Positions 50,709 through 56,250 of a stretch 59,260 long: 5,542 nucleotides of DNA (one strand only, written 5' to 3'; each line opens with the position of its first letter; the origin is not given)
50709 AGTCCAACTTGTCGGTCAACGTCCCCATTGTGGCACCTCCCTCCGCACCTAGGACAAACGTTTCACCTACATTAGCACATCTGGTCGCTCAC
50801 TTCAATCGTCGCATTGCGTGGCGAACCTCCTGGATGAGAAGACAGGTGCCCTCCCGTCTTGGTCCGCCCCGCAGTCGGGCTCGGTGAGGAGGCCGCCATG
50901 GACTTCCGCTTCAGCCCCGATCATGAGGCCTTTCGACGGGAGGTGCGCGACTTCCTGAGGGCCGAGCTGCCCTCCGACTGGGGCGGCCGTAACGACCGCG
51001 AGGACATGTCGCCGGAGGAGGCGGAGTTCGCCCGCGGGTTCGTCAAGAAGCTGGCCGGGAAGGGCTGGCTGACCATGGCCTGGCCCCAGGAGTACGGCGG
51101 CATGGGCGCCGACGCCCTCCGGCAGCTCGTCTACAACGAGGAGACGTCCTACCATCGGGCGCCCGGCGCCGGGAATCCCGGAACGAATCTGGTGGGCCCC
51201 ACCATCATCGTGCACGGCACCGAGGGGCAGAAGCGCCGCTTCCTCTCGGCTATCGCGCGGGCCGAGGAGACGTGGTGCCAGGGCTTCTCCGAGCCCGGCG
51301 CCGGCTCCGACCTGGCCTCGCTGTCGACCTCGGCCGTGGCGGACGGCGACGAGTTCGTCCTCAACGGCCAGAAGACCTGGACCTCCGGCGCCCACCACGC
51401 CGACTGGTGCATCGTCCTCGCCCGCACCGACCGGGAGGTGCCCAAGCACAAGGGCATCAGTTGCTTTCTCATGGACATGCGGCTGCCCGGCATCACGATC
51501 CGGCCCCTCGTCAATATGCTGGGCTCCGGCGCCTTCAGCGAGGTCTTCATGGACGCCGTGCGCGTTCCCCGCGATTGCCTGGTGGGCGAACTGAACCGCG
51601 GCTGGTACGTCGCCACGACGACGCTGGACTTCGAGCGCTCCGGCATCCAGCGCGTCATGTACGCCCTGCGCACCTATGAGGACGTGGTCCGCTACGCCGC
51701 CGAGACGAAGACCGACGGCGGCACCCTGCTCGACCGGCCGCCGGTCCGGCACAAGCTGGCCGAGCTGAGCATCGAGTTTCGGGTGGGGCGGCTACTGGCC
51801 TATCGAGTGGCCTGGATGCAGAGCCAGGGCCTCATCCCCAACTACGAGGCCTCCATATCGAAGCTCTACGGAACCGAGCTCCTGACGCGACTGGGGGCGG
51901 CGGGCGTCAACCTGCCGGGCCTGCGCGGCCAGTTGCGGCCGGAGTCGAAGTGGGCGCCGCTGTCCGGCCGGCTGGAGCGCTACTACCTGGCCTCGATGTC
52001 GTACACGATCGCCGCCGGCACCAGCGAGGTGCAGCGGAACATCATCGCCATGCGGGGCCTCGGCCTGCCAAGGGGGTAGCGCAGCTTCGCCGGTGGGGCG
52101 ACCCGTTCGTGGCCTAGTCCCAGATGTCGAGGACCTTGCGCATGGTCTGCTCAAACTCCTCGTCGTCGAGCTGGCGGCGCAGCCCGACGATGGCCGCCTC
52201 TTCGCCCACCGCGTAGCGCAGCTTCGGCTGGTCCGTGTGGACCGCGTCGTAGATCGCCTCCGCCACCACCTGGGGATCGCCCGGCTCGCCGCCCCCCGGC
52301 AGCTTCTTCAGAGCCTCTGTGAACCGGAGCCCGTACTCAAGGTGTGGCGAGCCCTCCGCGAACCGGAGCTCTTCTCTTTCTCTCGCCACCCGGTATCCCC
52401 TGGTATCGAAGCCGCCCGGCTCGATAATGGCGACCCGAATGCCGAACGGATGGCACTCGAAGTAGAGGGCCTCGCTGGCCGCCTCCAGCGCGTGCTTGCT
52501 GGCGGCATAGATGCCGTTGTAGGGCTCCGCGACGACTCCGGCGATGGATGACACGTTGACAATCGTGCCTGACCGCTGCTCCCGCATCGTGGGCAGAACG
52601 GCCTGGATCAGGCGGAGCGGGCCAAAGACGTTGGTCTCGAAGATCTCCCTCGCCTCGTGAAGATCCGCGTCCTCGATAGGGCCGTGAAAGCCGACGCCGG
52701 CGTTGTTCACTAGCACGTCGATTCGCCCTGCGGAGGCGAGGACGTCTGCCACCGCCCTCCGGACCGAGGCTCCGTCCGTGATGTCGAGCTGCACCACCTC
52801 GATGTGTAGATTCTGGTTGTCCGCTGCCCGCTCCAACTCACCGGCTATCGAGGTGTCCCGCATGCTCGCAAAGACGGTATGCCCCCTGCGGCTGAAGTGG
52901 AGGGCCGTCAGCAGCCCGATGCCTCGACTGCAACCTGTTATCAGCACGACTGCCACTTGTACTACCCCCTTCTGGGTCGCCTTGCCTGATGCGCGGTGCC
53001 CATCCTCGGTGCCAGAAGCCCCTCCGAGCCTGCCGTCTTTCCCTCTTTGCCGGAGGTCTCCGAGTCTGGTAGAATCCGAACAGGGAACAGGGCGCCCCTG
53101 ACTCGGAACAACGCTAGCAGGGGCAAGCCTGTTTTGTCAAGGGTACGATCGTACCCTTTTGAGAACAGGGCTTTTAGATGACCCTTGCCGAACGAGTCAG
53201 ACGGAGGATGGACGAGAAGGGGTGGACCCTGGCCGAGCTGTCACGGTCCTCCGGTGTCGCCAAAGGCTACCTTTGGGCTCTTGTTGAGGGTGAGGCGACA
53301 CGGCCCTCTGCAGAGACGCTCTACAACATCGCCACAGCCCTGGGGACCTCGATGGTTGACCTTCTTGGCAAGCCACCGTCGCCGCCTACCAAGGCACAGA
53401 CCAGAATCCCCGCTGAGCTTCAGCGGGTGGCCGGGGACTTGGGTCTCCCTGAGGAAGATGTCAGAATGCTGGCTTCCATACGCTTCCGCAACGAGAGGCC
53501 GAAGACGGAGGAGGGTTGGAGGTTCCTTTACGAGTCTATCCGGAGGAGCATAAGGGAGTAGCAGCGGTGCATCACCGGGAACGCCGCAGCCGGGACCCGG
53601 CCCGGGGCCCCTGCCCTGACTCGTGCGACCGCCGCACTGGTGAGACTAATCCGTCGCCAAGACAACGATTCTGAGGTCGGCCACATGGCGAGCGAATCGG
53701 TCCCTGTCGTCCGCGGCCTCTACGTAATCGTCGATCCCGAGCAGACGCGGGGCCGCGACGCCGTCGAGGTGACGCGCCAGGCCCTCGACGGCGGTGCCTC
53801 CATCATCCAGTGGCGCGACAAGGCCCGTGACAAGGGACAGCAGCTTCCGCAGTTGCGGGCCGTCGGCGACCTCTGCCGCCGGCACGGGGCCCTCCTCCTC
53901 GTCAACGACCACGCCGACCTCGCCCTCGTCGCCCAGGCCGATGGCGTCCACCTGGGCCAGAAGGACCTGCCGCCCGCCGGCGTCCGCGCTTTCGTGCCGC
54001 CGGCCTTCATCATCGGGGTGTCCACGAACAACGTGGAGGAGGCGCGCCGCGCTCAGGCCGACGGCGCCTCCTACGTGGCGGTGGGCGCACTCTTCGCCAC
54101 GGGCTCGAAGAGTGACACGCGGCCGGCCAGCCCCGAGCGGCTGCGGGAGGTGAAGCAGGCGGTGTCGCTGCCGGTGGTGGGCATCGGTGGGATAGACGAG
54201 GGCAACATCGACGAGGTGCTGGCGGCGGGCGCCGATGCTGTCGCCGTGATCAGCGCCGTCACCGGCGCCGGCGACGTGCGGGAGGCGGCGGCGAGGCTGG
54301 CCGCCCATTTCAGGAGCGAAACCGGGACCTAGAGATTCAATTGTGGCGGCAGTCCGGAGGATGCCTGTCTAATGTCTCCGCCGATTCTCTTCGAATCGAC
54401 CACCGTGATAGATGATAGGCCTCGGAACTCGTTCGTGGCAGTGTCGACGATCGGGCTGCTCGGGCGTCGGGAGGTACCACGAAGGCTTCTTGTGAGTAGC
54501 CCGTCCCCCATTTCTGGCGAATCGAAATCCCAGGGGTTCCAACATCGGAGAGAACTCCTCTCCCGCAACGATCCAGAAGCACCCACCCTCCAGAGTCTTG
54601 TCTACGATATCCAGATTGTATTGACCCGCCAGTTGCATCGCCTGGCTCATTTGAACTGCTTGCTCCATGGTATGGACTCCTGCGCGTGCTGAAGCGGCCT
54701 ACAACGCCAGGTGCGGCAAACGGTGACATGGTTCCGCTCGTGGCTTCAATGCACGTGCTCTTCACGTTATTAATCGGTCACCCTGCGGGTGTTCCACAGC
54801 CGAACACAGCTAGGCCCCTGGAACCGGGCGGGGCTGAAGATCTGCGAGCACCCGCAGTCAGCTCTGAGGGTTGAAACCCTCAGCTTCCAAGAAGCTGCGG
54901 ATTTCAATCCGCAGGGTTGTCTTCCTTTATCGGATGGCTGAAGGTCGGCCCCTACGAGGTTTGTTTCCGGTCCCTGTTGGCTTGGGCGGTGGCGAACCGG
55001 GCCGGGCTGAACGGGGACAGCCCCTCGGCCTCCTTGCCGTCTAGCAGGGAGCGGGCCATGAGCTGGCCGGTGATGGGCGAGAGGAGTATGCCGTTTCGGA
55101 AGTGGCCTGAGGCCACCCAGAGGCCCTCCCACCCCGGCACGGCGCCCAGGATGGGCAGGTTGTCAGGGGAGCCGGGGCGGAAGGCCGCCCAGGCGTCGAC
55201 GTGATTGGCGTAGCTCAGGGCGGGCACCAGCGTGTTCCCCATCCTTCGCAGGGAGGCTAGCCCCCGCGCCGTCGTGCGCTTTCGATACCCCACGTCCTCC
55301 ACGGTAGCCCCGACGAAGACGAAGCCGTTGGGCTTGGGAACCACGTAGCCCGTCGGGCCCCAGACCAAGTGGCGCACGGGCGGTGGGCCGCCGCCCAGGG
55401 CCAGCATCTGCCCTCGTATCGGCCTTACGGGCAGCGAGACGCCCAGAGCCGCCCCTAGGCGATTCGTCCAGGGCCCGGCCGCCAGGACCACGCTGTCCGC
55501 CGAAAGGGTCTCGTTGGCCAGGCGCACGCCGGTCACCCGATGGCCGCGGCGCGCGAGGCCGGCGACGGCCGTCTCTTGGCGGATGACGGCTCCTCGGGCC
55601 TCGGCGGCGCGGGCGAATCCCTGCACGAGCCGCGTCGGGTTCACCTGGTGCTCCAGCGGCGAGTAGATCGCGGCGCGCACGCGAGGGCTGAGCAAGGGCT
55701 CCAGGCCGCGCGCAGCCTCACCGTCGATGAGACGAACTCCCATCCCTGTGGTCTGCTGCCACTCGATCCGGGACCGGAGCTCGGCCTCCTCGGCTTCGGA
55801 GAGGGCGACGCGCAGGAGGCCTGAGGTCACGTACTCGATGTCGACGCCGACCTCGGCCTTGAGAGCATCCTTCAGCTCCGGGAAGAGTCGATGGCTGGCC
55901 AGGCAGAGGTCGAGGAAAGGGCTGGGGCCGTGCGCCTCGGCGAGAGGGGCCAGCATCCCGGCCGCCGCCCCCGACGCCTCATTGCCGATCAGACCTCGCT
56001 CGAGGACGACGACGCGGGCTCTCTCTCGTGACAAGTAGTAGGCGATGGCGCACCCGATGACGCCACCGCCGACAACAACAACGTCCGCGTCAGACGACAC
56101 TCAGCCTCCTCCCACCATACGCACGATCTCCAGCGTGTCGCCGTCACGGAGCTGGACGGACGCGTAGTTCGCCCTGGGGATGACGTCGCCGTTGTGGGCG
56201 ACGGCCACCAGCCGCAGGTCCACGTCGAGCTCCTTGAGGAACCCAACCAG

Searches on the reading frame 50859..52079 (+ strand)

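Call 54: search_protein_families(library=pfam, proteins=[window:50859-52079:+], max_evalue=0.00001)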
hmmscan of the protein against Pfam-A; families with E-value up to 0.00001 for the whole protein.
window:50859-52079:+ (406 aa): 3 families
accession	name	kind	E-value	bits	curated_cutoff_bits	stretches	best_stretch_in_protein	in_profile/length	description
PF00441.29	Acyl-CoA_dh_1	-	1.2e-31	110.3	22.4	1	246-400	1-149/150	Acyl-CoA dehydrogenase, C-terminal domain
PF02770.24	Acyl-CoA_dh_M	-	5.7e-24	84.6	33.3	1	140-232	1-95/97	Acyl-CoA dehydrogenase, middle domain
PF02771.21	Acyl-CoA_dh_N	-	2e-21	76.9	22.9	1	19-136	1-113/113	Acyl-CoA dehydrogenase, N-terminal domain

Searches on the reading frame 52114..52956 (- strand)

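Call 54: search_protein_families(library=pfam, proteins=[window:52114-52956:-], max_evalue=0.00001)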
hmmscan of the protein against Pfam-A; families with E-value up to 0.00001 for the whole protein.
window:52114-52956:- (280 aa): 5 families
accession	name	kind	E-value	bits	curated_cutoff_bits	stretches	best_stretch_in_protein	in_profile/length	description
PF00106.31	adh_short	-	7.3e-50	169.6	26.6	1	3-192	2-191/195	short chain dehydrogenase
PF13561.12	adh_short_C2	-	4.6e-38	131.6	27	1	10-197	3-190/236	Enoyl-(Acyl carrier protein) reductase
PF08659.16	KR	-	1.5e-15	58.1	22.6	1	2-162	1-161/180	KR domain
PF01370.27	Epimerase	-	2.1e-07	31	20.9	1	4-163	1-155/240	NAD dependent epimerase/dehydratase family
PF08643.16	DUF1776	-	1.1e-06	28.7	25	0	87-187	102-203/294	Fungal family of unknown function (DUF1776)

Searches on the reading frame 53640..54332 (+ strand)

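Call 54: search_protein_families(library=pfam, proteins=[window:53640-54332:+], max_evalue=0.00001)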
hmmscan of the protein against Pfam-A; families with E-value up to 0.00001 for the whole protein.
window:53640-54332:+ (230 aa): 1 family
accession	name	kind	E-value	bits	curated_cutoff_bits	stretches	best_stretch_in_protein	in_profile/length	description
PF02581.23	TMP-TENI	-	3.7e-60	202.8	27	1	27-207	1-180/180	Thiamine monophosphate synthase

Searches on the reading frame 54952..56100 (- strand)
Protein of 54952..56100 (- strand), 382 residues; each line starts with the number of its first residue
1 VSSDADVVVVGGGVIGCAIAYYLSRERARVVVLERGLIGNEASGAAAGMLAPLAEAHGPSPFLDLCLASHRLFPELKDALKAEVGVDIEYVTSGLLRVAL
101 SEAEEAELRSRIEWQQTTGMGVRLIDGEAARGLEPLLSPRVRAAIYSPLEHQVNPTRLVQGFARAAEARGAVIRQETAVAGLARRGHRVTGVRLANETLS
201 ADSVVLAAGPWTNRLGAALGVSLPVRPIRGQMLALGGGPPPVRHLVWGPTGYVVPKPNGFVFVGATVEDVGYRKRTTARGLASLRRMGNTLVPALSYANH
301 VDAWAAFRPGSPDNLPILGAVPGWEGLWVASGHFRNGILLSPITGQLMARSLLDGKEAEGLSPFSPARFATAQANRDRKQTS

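Call 54: search_protein_families(library=pfam, proteins=[window:54952-56100:-], max_evalue=0.00001)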
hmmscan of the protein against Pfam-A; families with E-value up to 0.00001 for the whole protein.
window:54952-56100:- (382 aa): 2 families
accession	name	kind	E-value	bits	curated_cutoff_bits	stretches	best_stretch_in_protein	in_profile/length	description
PF01266.30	DAO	-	3.6e-80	270.6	27.9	1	6-350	1-352/353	FAD dependent oxidoreductase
PF07992.20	Pyr_redox_2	-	1.9e-06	27.9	26.1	0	5-35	143-173/291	Pyridine nucleotide-disulphide oxidoreductase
